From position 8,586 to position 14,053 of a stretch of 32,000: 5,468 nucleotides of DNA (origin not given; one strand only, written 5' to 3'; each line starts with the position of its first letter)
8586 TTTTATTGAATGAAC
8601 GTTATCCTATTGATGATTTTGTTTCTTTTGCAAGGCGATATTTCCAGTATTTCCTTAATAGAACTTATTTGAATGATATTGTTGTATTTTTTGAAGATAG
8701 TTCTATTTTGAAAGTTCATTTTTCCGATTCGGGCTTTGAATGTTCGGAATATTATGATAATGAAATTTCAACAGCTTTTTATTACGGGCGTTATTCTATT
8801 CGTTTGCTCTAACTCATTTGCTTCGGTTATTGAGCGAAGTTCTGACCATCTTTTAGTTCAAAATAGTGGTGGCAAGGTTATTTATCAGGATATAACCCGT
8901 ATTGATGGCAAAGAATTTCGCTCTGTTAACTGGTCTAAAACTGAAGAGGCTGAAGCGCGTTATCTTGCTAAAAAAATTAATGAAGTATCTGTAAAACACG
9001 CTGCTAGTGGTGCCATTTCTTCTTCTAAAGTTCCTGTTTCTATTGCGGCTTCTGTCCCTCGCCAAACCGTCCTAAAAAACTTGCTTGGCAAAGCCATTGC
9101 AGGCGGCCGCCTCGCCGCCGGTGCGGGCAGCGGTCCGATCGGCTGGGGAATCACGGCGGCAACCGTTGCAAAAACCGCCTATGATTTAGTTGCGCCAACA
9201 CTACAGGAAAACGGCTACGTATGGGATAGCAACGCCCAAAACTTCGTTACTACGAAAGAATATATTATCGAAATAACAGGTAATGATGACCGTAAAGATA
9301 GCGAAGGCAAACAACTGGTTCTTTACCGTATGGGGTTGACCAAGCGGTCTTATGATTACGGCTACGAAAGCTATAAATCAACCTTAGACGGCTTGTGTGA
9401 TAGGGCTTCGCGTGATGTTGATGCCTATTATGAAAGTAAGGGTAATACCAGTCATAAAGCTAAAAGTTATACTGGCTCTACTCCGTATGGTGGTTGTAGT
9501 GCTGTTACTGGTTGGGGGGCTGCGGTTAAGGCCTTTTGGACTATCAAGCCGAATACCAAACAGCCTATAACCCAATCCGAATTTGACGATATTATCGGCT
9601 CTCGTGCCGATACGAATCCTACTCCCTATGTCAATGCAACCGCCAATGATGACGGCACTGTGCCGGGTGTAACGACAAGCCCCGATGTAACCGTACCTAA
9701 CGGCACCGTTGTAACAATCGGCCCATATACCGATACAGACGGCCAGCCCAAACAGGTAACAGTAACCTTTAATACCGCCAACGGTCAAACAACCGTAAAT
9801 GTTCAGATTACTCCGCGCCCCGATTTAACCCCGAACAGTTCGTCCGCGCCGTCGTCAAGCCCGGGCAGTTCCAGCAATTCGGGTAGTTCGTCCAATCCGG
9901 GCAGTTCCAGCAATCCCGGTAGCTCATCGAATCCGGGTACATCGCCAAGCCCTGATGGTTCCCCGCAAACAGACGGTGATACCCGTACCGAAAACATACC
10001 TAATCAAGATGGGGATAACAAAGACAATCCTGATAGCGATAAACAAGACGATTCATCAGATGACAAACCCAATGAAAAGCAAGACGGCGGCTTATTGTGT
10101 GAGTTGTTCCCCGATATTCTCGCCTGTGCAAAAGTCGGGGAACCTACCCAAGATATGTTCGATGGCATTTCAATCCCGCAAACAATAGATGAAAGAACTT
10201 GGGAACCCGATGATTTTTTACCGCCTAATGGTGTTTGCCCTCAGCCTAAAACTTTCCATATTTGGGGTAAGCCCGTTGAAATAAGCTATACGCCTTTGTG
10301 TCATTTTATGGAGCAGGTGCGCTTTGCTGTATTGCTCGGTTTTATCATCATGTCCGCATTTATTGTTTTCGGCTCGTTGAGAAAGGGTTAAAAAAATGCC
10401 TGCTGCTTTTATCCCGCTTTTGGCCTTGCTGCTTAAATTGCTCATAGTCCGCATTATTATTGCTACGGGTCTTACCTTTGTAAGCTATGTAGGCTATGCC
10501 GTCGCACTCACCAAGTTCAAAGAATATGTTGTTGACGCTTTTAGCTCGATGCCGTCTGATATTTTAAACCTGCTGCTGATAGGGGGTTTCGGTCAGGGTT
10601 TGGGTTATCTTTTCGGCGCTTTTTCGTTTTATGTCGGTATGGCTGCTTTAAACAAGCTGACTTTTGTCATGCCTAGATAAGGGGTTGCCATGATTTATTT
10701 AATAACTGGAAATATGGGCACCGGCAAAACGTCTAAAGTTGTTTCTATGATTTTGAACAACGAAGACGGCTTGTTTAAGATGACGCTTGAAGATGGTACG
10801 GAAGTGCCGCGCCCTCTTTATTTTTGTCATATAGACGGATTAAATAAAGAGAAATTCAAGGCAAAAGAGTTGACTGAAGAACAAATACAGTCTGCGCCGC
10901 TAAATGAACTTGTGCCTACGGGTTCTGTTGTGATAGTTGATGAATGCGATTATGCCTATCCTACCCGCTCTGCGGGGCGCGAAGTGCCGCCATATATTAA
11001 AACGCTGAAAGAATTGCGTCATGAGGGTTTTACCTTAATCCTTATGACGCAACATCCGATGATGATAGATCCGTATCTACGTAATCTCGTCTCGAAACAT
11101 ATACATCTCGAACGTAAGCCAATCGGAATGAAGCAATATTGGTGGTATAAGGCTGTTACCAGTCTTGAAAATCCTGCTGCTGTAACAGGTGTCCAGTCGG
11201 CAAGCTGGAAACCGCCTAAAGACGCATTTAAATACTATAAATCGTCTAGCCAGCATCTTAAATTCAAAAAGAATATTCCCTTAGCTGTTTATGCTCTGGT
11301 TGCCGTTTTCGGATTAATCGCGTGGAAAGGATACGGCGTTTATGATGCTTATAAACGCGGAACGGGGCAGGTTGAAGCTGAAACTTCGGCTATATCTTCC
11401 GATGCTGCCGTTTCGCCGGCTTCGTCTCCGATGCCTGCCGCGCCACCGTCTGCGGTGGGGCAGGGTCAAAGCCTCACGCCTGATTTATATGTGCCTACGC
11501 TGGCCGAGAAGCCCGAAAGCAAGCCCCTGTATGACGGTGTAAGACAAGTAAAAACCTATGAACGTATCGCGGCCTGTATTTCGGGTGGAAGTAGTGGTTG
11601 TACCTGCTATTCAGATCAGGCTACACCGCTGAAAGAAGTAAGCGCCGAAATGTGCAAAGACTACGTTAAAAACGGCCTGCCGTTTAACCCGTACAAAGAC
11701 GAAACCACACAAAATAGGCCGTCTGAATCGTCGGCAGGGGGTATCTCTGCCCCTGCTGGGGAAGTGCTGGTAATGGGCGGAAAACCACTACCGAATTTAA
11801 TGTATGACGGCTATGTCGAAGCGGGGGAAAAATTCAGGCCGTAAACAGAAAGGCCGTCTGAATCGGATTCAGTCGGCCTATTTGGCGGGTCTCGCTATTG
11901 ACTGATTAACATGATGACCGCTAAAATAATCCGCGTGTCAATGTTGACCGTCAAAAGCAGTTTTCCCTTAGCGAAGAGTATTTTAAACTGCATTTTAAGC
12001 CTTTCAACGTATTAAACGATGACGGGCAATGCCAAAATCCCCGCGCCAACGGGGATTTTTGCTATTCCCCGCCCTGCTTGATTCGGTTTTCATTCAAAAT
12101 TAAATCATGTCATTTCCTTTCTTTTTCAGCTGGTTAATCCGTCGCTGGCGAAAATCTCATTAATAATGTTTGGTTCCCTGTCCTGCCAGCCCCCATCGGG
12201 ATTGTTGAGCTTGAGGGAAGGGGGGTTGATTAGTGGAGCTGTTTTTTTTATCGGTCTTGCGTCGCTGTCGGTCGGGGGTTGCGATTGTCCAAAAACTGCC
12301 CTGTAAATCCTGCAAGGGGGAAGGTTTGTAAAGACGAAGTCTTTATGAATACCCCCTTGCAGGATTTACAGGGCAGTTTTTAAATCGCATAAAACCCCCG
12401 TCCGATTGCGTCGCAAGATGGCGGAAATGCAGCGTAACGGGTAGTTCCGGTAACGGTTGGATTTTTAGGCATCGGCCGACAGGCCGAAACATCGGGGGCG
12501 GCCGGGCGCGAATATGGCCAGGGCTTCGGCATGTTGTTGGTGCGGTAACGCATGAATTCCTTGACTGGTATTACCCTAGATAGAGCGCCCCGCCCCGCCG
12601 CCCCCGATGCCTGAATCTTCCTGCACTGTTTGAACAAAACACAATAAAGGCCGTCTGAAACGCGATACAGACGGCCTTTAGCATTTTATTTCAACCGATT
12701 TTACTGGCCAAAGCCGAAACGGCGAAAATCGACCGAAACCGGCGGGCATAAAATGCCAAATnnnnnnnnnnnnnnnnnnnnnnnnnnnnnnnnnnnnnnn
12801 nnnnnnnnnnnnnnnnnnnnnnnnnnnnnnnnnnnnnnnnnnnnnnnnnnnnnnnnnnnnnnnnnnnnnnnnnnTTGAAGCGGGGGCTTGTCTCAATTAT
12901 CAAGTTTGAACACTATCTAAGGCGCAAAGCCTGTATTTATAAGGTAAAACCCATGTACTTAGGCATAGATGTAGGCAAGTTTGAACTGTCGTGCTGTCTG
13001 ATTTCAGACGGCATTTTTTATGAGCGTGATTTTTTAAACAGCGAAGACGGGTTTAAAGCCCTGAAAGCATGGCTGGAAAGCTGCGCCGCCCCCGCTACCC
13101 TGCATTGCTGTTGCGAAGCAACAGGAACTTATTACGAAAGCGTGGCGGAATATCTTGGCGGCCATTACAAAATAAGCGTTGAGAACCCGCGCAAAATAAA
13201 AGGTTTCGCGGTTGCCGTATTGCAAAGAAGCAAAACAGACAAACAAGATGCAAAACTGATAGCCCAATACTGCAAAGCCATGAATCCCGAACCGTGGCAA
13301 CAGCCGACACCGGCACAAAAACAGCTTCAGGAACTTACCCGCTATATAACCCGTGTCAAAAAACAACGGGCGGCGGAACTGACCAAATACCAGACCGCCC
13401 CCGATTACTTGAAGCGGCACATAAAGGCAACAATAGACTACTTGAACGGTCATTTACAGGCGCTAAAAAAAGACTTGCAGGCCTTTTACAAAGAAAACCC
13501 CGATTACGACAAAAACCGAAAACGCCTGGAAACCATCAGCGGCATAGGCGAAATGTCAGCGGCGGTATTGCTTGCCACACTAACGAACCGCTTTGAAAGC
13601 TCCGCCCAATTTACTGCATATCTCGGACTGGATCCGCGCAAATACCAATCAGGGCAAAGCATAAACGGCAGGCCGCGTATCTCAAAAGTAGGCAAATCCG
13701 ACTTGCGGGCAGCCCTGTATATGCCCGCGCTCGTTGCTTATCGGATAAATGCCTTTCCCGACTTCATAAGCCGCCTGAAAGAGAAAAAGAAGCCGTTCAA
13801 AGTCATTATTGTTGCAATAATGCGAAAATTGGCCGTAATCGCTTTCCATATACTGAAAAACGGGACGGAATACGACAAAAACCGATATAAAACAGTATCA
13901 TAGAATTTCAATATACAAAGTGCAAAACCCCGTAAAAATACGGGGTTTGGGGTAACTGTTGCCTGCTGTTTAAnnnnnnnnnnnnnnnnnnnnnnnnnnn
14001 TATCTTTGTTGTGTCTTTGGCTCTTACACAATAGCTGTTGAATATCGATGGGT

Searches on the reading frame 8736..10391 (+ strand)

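Call 54: search_protein_families(library=pfam, proteins=[window:8736-10391:+], max_evalue=0.00001)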
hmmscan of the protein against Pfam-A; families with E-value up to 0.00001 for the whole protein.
window:8736-10391:+ (551 aa): 1 family
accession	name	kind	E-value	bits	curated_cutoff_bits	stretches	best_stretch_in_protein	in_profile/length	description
PF05616.18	Neisseria_TspB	-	2.2e-67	228.2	20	2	273-549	245-515/517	Neisseria meningitidis TspB protein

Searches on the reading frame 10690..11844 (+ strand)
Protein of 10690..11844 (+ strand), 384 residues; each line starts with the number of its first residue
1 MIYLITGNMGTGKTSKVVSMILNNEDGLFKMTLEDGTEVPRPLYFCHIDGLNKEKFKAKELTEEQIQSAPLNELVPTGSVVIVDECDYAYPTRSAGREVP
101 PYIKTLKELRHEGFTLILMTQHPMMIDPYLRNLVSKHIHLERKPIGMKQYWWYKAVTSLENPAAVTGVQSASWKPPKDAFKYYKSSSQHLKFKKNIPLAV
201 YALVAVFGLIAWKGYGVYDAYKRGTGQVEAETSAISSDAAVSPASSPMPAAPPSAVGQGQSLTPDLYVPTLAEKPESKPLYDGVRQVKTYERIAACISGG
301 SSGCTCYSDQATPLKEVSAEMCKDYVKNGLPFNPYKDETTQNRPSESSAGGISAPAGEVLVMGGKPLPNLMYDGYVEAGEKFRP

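Call 54: search_protein_families(library=pfam, proteins=[window:10690-11844:+], max_evalue=0.00001)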
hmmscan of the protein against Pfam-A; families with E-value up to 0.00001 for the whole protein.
window:10690-11844:+ (384 aa): 1 family
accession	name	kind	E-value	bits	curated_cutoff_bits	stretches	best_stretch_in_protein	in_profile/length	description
PF05707.18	Zot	-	1.5e-41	142.5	20.3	1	1-189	1-196/197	Zonular occludens toxin (Zot)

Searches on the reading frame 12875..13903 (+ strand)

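Call 54: search_protein_families(library=pfam, proteins=[window:12875-13903:+], max_evalue=0.00001)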
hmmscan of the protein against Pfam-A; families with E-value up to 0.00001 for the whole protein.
window:12875-13903:+ (342 aa): 2 families
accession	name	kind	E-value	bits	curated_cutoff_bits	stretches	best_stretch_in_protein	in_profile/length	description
PF02371.22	Transposase_20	-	5.8e-23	81.5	21.3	1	216-292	2-79/87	Transposase IS116/IS110/IS902 family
PF01548.23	DEDD_Tnp_IS110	-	2.8e-20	73.1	29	1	29-171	1-145/155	Transposase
